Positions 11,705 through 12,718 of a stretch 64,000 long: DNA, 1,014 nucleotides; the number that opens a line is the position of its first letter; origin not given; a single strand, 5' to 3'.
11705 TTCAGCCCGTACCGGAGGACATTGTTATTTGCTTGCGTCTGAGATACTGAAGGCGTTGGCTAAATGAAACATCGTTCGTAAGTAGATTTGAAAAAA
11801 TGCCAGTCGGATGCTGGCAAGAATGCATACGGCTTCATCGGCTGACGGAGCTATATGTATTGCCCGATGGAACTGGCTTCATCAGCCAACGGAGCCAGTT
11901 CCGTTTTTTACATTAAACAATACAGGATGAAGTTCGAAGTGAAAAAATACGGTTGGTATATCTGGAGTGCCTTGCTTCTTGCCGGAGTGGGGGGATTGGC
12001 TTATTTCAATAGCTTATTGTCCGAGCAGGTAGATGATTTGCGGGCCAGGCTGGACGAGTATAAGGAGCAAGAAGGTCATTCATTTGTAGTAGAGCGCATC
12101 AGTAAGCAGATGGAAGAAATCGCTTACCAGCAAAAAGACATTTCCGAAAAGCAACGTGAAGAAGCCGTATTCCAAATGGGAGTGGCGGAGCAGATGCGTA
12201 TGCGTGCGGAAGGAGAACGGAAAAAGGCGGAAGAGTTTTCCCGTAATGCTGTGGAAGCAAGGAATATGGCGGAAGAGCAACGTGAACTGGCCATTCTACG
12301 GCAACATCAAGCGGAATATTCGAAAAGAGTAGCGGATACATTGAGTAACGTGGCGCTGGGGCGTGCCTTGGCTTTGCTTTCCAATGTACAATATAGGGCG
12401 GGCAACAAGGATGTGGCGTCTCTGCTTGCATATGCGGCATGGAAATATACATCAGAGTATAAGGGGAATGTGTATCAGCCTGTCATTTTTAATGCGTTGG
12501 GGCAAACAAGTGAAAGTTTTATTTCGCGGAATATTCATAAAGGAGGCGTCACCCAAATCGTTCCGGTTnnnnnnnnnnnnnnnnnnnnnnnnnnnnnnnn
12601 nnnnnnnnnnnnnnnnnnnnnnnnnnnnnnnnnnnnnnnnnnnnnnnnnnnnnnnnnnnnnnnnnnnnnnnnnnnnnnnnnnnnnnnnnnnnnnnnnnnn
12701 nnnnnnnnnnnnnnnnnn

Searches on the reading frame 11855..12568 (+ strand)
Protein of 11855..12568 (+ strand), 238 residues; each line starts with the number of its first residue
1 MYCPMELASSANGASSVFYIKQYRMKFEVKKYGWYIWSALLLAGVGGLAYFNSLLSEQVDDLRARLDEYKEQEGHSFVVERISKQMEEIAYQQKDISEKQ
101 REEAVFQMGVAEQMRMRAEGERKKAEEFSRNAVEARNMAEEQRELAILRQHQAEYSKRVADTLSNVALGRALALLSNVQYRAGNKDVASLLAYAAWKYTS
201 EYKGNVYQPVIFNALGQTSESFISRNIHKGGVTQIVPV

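Call 45: search_protein_families(library=pfam, proteins=[window:11855-12568:+], max_evalue=10)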
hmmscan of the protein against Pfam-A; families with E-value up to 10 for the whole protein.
seq(238 aa): 2 families
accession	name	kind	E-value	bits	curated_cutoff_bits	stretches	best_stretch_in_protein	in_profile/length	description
PF03915.18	AIP3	-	0.0025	17.5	31.6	1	75-166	88-164/406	Actin interacting protein 3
PF05236.20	TAF4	-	0.11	12.6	33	1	63-154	93-176/262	Transcription initiation factor TFIID component TAF4 family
